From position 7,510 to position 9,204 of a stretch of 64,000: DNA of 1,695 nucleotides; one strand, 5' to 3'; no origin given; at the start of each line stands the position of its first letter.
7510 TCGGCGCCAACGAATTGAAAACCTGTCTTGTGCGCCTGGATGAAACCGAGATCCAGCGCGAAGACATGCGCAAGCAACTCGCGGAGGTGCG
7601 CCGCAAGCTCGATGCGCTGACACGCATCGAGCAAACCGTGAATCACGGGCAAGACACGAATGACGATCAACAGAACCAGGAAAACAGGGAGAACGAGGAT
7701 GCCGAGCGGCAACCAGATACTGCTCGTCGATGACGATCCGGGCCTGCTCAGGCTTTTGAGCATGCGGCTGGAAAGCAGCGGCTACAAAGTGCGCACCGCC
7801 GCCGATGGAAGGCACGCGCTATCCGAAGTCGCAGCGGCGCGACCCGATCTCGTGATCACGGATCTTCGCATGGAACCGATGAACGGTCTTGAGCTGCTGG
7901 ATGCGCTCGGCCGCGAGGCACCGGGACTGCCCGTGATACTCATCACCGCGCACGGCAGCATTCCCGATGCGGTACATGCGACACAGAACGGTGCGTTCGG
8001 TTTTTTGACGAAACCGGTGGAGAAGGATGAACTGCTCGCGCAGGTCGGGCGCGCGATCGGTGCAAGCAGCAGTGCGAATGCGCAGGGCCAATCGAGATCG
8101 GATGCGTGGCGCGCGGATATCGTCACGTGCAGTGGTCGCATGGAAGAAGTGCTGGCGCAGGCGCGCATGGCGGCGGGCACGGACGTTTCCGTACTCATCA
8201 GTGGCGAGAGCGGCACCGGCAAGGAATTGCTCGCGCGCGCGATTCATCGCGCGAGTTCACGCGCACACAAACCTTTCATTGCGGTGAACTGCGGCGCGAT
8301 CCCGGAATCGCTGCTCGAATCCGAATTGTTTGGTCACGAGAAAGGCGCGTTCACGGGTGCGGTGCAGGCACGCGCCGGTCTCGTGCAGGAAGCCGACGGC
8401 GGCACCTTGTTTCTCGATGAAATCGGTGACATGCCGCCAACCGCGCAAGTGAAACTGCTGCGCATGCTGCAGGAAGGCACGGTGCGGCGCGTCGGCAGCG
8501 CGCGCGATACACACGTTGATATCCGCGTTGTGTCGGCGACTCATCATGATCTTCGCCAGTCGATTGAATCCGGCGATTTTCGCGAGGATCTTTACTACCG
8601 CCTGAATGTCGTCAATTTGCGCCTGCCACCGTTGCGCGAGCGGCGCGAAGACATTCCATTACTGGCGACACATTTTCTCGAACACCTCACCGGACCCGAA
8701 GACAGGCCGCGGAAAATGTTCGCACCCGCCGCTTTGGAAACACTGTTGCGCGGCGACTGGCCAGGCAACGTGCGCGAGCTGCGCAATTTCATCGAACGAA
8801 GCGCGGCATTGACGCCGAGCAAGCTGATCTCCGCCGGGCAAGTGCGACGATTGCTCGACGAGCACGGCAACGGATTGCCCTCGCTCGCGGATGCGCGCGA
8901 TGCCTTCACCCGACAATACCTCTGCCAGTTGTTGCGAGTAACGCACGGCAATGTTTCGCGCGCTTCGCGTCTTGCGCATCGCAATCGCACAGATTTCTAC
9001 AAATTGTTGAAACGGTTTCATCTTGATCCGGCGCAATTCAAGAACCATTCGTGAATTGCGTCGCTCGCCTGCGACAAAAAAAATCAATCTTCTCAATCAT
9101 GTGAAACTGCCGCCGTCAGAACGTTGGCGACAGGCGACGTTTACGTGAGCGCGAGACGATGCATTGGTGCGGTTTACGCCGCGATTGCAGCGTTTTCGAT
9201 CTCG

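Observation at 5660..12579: GlrK/QseG/GlrR-type sigma-54 two-component module directly upstream of an island of three secreted EF-hand proteins and a small OM beta-barrel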

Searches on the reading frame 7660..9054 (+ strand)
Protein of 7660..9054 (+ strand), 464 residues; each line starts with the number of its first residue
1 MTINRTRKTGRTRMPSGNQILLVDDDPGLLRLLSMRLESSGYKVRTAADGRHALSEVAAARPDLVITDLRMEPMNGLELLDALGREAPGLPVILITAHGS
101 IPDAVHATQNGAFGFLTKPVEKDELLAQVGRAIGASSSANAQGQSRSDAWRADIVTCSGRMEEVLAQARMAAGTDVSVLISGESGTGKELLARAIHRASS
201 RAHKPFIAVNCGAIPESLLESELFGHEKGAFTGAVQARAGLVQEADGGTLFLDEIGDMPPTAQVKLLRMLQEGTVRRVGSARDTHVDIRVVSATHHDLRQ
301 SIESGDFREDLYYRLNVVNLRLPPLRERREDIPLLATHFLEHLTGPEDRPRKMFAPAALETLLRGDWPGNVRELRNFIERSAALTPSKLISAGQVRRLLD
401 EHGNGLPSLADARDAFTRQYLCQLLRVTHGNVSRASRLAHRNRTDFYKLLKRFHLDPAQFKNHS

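Call 3: search_protein_families(library=pfam, proteins=[window:7660-9054:+], max_evalue=0.01)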
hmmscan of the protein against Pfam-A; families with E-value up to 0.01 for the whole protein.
window:7660-9054:+ (464 aa): 11 families
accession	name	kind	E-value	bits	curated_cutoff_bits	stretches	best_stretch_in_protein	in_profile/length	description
PF00158.32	Sigma54_activat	-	8.3e-74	247.3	20.2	1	155-320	2-167/168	Sigma-54 interaction domain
PF00072.30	Response_reg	-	9.5e-32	109.9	30.2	1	20-129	1-110/111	Response regulator receiver domain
PF14532.12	Sigma54_activ_2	-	5.1e-22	79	25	1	167-325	13-138/138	Sigma-54 interaction domain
PF25601.1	AAA_lid_14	-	1.7e-21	76.3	27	1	326-403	1-78/87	AAA+ ATPase lid domain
PF07728.20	AAA_5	-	4.7e-06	27.1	22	1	178-277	2-97/139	AAA domain (dynein-related subfamily)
PF07724.20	AAA_2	-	1.9e-05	25.2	27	1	176-277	4-106/166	AAA domain (Cdc48 subfamily)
PF13191.12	AAA_16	-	0.00012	23.1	32.6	1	168-262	17-112/167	AAA ATPase domain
PF00004.35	AAA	-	0.00018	22.4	21.2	1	178-275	1-97/131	ATPase family associated with various cellular activities (AAA)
PF01078.27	Mg_chelatase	-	0.0002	21.3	20.3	0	233-276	93-136/207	Magnesium chelatase, subunit ChlI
PF06490.17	FleQ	-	0.0034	18.1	22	1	19-131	1-105/108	Flagellar regulatory protein FleQ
PF00493.29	MCM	-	0.0062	16.1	23.3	0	169-275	51-150/224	MCM P-loop domain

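Call 4: search_protein_families(library=ncbifam, proteins=[window:7660-9054:+], max_evalue=0.01)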
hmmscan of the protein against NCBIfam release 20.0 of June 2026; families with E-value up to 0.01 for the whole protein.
window:7660-9054:+ (464 aa): 115 families (the best 25 are shown)
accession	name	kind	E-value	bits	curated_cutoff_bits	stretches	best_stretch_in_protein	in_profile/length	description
NF011695.0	PRK15115.1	equivalog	5.6e-176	585.6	763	1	18-462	7-445/445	two-component system response regulator GlrR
TIGR01818.1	ntrC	equivalog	1.5e-129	432.8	558.6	1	20-401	1-383/463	nitrogen regulation protein NR(I)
NF008469.0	PRK11361.1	equivalog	4.9e-122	407.9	714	1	16-392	3-383/461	acetoacetate metabolism transcriptional regulator AtoC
TIGR02915.1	PEP_resp_reg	equivalog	2.8e-114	382.4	502.6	1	20-455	1-444/445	PEP-CTERM-box response regulator transcription factor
NF007689.0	PRK10365.1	equivalog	2.7e-113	379.1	760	1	19-392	7-379/441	sigma-54-dependent response regulator transcription factor ZraR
NF051870.1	NAssimRespRegNtrX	equivalog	3.2e-110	369.1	600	1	19-451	3-448/452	nitrogen assimilation response regulator NtrX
NF008176.1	PRK10923.1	equivalog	2.5e-108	362.7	620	1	19-379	5-365/469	nitrogen regulation protein NR(I)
TIGR01817.1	nifA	equivalog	1.5e-104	350.7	528.85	1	137-395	181-438/534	nif-specific transcriptional activator NifA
NF041946.1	LuxO_transreg_Vib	equivalog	5.6e-103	345.2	800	1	29-392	8-373/463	quorum-sensing sigma-54 dependent transcriptional regulator LuxO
NF038308.1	RNA_repair_RtcR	equivalog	1.7e-94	317.6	650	1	139-402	167-439/530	RNA repair transcriptional activator RtcR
NF041552.1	TF_PrdR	equivalog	2.5e-94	316.7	795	1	152-452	267-575/577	sigma-54 dependent transcriptional regulator PrdR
NF003451.0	PRK05022.1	equivalog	2.8e-93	313.4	476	1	139-455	177-510/512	nitric oxide reductase transcriptional regulator NorR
NF050807.1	TransRegFlbDCaul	equivalog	9.1e-93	311.6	750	1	39-396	22-362/454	sigma-54-dependent transcriptional regulator FlbD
NF049963.1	RespRegFlgRCampy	domain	1.2e-89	301.2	750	1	20-453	3-427/429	fla regulon two-component system response regulator FlgR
TIGR02329.1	propionate_PrpR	equivalog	1.5e-85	287.9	499.2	1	127-383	186-448/526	propionate catabolism operon regulatory protein PrpR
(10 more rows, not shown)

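Call 17: find_homologous_proteins(query=window:7660-9051:+, max_evalue=1e-80)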
Query window:7660-9051:+ (464 aa): 7971 proteins with E <= 1e-80 among 8000 candidates; the best 120 are listed.
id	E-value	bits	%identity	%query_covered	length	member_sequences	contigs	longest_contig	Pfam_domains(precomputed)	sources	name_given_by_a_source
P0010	8.8e-295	996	100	97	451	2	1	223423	PF00158.33,PF07724.21,PF25601.2,PF14532.13,PF07728.21,PF00072.31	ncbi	ncbi:MAG TPA: sigma 54-interacting transcriptional regulator [Gammaproteobacteria bacterium]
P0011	2.6e-271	918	93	97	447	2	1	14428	PF00158.33,PF07724.21,PF25601.2,PF14532.13,PF00072.31,PF01078.28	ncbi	-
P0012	1.1e-264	896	90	97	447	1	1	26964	PF00158.33,PF07724.21,PF25601.2,PF14532.13,PF07728.21,PF00072.31,PF01078.28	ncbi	ncbi:MAG TPA: sigma 54-interacting transcriptional regulator [Gammaproteobacteria bacterium]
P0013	8.7e-257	870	88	96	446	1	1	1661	PF00158.33,PF25601.2,PF14532.13,PF00072.31,PF01078.28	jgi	jgi:two-component system response regulator GlrR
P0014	1.1e-253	860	87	97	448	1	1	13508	PF00158.33,PF07724.21,PF25601.2,PF14532.13,PF07728.21,PF00072.31,PF01078.28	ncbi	-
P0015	3.0e-235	799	82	97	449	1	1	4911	PF00158.33,PF25601.2,PF14532.13,PF00072.31,PF01078.28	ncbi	ncbi:MAG TPA: sigma 54-interacting transcriptional regulator [Gammaproteobacteria bacterium]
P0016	9.7e-232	788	80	97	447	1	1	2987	PF00158.33,PF25601.2,PF14532.13,PF07728.21,PF00072.31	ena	-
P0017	4.3e-231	786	81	97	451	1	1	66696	PF00158.33,PF25601.2,PF14532.13,PF07728.21,PF00072.31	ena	-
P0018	3.6e-229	779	81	97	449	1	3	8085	PF00158.33,PF07724.21,PF25601.2,PF14532.13,PF07728.21,PF00072.31,PF01078.28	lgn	-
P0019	1.0e-228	778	79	97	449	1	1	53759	PF00158.33,PF07724.21,PF25601.2,PF14532.13,PF07728.21,PF00072.31,PF01078.28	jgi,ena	-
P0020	1.4e-227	774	80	97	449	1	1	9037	PF00158.33,PF07724.21,PF25601.2,PF14532.13,PF07728.21,PF00072.31,PF01078.28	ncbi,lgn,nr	ncbi:MAG: sigma 54-interacting transcriptional regulator [Proteobacteria bacterium]|nr:sigma 54-inte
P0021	9.3e-226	768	79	97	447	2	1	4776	PF00158.33,PF07724.21,PF25601.2,PF14532.13,PF07728.21,PF00072.31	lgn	-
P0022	7.4e-217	739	78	97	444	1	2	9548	PF00158.33,PF07724.21,PF25601.2,PF14532.13,PF07728.21,PF00072.31,PF01078.28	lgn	-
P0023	2.2e-216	737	77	97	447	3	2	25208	PF00158.33,PF25601.2,PF00493.30,PF14532.13,PF07728.21,PF00072.31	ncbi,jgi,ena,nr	ncbi:MAG TPA: sigma 54-interacting transcriptional regulator [Gammaproteobacteria bacterium]|nr:sigm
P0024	1.4e-211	721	74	97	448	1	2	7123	PF00158.33,PF25601.2,PF14532.13,PF00072.31,PF01078.28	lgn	-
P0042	1.8e-165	569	61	95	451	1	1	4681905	PF00158.33,PF07724.21,PF25601.2,PF14532.13,PF00072.31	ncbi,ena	-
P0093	1.2e-163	563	58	97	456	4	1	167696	PF00158.33,PF25601.2,PF02954.26,PF14532.13,PF07728.21,PF00072.31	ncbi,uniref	ncbi:sigma 54-interacting transcriptional regulator [Thiohalorhabdus methylotrophus]|uniref:Sigma 54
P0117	3.0e-163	562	59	97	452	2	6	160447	PF00158.33,PF25601.2,PF14532.13,PF07728.21,PF00072.31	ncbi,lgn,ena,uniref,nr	ncbi:sigma 54-interacting transcriptional regulator [Spectribacter hydrogenooxidans]|uniref:Sigma 54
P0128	5.1e-163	561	58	97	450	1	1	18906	PF00158.33,PF25601.2,PF00004.36,PF14532.13,PF07728.21,PF00072.31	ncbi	ncbi:MAG: sigma 54-interacting transcriptional regulator [Woeseiaceae bacterium]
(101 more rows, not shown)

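Call 18: find_encoding_contigs(protein=P0012, flank=9000, max_places=2)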
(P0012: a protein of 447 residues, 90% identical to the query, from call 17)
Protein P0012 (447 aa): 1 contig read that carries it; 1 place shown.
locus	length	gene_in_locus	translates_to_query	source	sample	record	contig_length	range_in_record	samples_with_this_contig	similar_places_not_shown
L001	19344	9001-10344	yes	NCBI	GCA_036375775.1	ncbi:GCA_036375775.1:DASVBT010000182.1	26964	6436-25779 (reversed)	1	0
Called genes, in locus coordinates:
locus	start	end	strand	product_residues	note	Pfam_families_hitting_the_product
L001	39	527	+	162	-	PF00376:MerR, PF13411:MerR_1, PF09278:MerR-DNA-bind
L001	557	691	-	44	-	-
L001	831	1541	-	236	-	PF00027:cNMP_binding (weak), PF13545:HTH_Crp_2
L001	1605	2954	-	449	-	PF07690:MFS_1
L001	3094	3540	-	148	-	PF01978:TrmB, PF12802:MarR_2, PF01047:MarR, PF13412:HTH_24 (faint), PF13463:HTH_27 (weak)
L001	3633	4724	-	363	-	PF11383:DUF3187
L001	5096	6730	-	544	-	PF09136:Glucodextran_B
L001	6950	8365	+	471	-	PF00512:HisKA, PF02518:HATPase_c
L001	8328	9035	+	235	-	-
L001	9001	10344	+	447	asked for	PF00072:Response_reg, PF00158:Sigma54_activat, PF01078:Mg_chelatase (faint), PF14532:Sigma54_activ_2, PF07724:AAA_2 (faint), PF07728:AAA_5 (weak), PF25601:AAA_lid_14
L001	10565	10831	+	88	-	PF13202:EF-hand_5 (faint), PF13499:EF-hand_7 (faint), PF00036:EF-hand_1 (faint), PF13405:EF-hand_6 (faint)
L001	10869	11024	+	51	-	-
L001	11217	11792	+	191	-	PF13505:OMP_b-brl, PF01389:OmpA_membrane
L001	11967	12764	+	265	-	PF10591:SPARC_Ca_bdg (faint), PF13499:EF-hand_7 (faint), PF23564:EF-hand_FSTL1 (faint), PF00036:EF-hand_1 (faint), PF13202:EF-hand_5 (faint), PF13405:EF-hand_6 (faint)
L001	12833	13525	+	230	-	PF18912:DZR_2, PF00156:Pribosyltran (weak)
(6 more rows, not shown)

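Call 19: find_encoding_contigs(protein=P0017, flank=9000, max_places=2)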
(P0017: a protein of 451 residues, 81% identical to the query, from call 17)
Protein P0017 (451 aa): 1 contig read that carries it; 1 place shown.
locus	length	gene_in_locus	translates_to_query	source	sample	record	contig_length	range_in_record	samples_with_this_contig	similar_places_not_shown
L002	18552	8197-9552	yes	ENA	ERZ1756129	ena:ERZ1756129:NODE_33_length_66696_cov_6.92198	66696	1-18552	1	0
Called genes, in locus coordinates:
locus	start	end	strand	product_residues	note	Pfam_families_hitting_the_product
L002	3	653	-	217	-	?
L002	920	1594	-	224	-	PF01656:CbiA, PF13500:AAA_26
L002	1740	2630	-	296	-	PF01209:Ubie_methyltran, PF13489:Methyltransf_23, PF01728:FtsJ (weak), PF08241:Methyltransf_11, PF08242:Methyltransf_12, PF13649:Methyltransf_25, PF13847:Methyltransf_31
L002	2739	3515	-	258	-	PF00561:Abhydrolase_1, PF00975:Thioesterase (weak), PF12146:Hydrolase_4, PF12697:Abhydrolase_6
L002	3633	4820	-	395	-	PF00155:Aminotran_1_2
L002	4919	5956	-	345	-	PF04055:Radical_SAM, PF06968:BATS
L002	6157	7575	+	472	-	PF00672:HAMP, PF00512:HisKA, PF02518:HATPase_c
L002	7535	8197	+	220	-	-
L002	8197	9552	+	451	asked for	PF00072:Response_reg, PF00158:Sigma54_activat, PF14532:Sigma54_activ_2, PF07728:AAA_5 (faint), PF25601:AAA_lid_14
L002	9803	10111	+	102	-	-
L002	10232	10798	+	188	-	PF13505:OMP_b-brl, PF01389:OmpA_membrane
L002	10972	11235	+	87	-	PF13202:EF-hand_5 (faint), PF13499:EF-hand_7 (faint), PF00036:EF-hand_1 (faint), PF13405:EF-hand_6 (faint)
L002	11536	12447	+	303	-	-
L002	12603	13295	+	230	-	PF18912:DZR_2, PF00156:Pribosyltran (weak)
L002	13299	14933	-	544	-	PF01425:Amidase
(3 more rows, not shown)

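Call 20: find_encoding_contigs(protein=P0019, flank=9000, max_places=2)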
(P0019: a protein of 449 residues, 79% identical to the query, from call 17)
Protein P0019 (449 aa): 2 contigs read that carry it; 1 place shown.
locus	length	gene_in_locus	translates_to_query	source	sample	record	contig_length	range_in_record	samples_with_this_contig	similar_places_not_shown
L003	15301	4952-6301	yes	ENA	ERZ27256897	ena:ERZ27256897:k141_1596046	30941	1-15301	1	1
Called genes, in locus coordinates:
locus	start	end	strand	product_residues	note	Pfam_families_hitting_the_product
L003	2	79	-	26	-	?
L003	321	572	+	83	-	PF04221:RelB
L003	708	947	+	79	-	PF15738:YafQ_toxin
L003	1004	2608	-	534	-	-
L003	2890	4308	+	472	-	PF00512:HisKA, PF02518:HATPase_c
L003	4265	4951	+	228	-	-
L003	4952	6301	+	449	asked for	PF00072:Response_reg, PF00158:Sigma54_activat, PF14532:Sigma54_activ_2, PF01078:Mg_chelatase (faint), PF07724:AAA_2 (weak), PF07728:AAA_5 (weak), PF25601:AAA_lid_14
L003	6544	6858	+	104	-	-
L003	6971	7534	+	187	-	PF13505:OMP_b-brl, PF01389:OmpA_membrane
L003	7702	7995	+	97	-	PF13499:EF-hand_7 (faint), PF00036:EF-hand_1 (faint), PF13202:EF-hand_5 (faint), PF13405:EF-hand_6 (faint)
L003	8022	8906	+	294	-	PF13499:EF-hand_7 (faint), PF00036:EF-hand_1 (faint), PF13202:EF-hand_5 (faint), PF13405:EF-hand_6 (faint), PF13833:EF-hand_8 (faint)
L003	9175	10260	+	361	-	PF10591:SPARC_Ca_bdg (faint), PF00036:EF-hand_1 (faint), PF13202:EF-hand_5 (faint), PF13405:EF-hand_6 (faint), PF13499:EF-hand_7 (faint), PF23657:DUF7151 (faint)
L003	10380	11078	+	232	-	PF18912:DZR_2, PF00156:Pribosyltran (weak)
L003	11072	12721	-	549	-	PF01425:Amidase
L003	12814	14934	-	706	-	PF08450:SGL (faint)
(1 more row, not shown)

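Call 21: find_encoding_contigs(protein=P0023, flank=9000, max_places=2)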
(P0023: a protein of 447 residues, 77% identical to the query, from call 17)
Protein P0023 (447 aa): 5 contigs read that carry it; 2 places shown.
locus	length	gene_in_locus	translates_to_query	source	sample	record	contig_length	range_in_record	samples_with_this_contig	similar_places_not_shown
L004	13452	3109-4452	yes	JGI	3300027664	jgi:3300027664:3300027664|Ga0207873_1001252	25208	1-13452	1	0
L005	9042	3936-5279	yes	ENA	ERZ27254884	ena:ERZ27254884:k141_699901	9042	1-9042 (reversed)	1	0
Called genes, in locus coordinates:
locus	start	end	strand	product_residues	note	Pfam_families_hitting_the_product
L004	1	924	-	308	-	?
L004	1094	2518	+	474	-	PF00512:HisKA, PF02518:HATPase_c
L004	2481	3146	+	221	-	-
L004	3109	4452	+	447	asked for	PF00072:Response_reg, PF00493:MCM (faint), PF00158:Sigma54_activat, PF14532:Sigma54_activ_2, PF07728:AAA_5 (weak), PF25601:AAA_lid_14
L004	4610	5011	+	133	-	PF03795:YCII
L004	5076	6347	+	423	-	PF04542:Sigma70_r2, PF08281:Sigma70_r4_2, PF20239:DUF6596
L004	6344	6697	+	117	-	PF03795:YCII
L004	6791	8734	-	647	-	PF16177:ACAS_N, PF00501:AMP-binding, PF13193:AMP-binding_C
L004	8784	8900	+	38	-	-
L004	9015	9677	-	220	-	PF00132:Hexapep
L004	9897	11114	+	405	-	PF07995:GSDH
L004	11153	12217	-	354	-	PF01734:Patatin (faint)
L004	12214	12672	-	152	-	PF02639:DUF188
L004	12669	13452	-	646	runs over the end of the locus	PF02463:SMC_N (faint), PF00005:ABC_tran, PF12704:MacB_PCD, PF02687:FtsX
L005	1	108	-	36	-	?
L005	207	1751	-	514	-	-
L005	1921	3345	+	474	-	PF00512:HisKA, PF02518:HATPase_c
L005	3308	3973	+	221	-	-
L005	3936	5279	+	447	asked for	PF00072:Response_reg, PF00493:MCM (faint), PF00158:Sigma54_activat, PF14532:Sigma54_activ_2, PF07728:AAA_5 (weak), PF25601:AAA_lid_14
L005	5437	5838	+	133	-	PF03795:YCII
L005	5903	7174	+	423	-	PF04542:Sigma70_r2, PF08281:Sigma70_r4_2, PF20239:DUF6596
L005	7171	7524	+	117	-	PF03795:YCII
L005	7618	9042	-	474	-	?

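Call 22: find_related_loci(query=window:7699-9051:+, collection=genome_contigs, flank=8000)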
Query window:7699-9051:+ (451 aa) in genome_contigs; peptide patterns used: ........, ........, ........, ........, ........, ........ (x = any residue, [..] = any of these).
600 stretches matched a pattern (row limit reached: there are more); 600 encode a relative of the query (tblastn E <= 1e-3); the best 80 are kept; 80 distinct loci.
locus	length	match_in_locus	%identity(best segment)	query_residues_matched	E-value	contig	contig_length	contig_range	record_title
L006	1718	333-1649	59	6-449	8e-179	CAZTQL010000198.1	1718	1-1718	MAG TPA_asm: uncultured Woeseiaceae bacterium isolate SRP155585_co2_189 genome assembly, contig: NODE_106426_length_1718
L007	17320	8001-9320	58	6-448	5e-158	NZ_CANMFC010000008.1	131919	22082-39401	Uncultured Kushneria sp. isolate 4-2069.fasta NODE_8, whole genome shotgun sequence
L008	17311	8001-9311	55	6-448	1e-153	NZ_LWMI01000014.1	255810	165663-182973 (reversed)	Candidatus Arsenophonus triatominarum strain ATi contig000014, whole genome shotgun sequence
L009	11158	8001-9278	56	21-448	1e-149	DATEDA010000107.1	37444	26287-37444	MAG TPA_asm: Burkholderiales bacterium isolate SMAG_U8286 k141_330958, whole genome shotgun sequence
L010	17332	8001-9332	54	6-449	9e-149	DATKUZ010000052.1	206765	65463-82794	MAG TPA_asm: Sulfuriferula sp. isolate SMAG_U14120 k141_1297966, whole genome shotgun sequence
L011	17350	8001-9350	52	1-448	2e-145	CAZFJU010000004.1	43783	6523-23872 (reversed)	MAG TPA_asm: uncultured Gammaproteobacteria bacterium isolate SRP220891_co3_69 genome assembly, contig: NODE_746_length_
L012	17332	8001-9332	52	6-449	1e-143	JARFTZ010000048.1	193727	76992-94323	MAG: Gammaproteobacteria bacterium isolate SCS_cbin_148 SCS_cbin_148_cosample_000013282404, whole genome shotgun sequenc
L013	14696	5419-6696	53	26-449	1e-142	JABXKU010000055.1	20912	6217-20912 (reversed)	MAG: Desulfuromonadales bacterium isolate 42485_Bin_1 scaffold_205, whole genome shotgun sequence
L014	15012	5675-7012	47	7-448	4e-129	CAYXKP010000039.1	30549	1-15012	MAG TPA_asm: uncultured Nitrospira sp. isolate binchicken_co311_157 genome assembly, contig: NODE_2541_length_30549_cov_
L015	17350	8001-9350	44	7-443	5e-110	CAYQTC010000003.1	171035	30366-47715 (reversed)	MAG TPA_asm: uncultured Geobacter sp. isolate SRP302447_co3_813 genome assembly, contig: NODE_239_length_171035_cov_35.1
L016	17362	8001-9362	43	7-443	2e-108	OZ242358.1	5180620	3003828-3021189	MAG: Candidatus Latescibacterota bacterium isolate bac68e43-bb0c-4055-920f-ab3f04e5d652 genome assembly, chromosome: 1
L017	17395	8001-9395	39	3-449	5e-108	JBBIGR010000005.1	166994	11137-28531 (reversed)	MAG: Fibrobacteria bacterium isolate ETS170220_bin_96 NODE_33_length_166994_cov_6.907775, whole genome shotgun sequence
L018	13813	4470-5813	44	6-442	2e-108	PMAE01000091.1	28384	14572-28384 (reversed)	MAG: Gemmatimonadetes bacterium isolate palsa_1248 73.20120700_P2D.7_contig_16612, whole genome shotgun sequence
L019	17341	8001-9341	43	7-444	5e-107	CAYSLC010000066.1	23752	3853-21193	MAG TPA_asm: uncultured Desulfobacteraceae bacterium isolate binchicken_co15_57 genome assembly, contig: NODE_1017_lengt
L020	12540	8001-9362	42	7-438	1e-106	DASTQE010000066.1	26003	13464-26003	MAG TPA_asm: Nitrospira sp. isolate SMAG_U2215 k141_705849, whole genome shotgun sequence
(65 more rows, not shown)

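Call 39: find_encoding_contigs(protein=P0042, flank=6000, max_places=1)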
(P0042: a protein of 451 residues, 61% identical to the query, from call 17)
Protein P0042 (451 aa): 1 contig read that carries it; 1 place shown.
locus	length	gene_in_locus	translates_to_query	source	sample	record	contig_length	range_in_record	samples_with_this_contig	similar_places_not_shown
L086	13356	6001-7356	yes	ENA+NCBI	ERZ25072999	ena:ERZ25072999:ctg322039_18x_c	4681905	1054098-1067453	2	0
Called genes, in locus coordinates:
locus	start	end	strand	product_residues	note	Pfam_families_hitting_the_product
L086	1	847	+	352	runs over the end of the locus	PF00535:Glycos_transf_2, PF10111:Glyco_tranf_2_2, PF13641:Glyco_tranf_2_3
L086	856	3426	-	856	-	PF00501:AMP-binding, PF13193:AMP-binding_C, PF00550:PP-binding, PF00561:Abhydrolase_1 (weak), PF00975:Thioesterase, PF12697:Abhydrolase_6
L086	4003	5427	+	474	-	PF00672:HAMP, PF00512:HisKA, PF02518:HATPase_c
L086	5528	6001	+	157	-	-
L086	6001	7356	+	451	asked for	PF00072:Response_reg, PF00158:Sigma54_activat, PF14532:Sigma54_activ_2, PF07724:AAA_2 (weak), PF25601:AAA_lid_14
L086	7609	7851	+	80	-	PF13202:EF-hand_5 (faint), PF13405:EF-hand_6 (faint), PF13499:EF-hand_7 (weak), PF00036:EF-hand_1 (faint)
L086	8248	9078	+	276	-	-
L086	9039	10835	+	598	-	PF01368:DHH, PF02272:DHHA1, PF17768:RecJ_OB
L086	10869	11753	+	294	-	PF00291:PALP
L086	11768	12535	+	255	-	PF03104:DNA_pol_B_exo1 (weak), PF10108:DNA_pol_B_exo2, PF13482:RNase_H_2 (weak)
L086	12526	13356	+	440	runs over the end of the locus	PF01938:TRAM (weak), PF05958:tRNA_U5-meth_tr, PF13649:Methyltransf_25, PF13847:Methyltransf_31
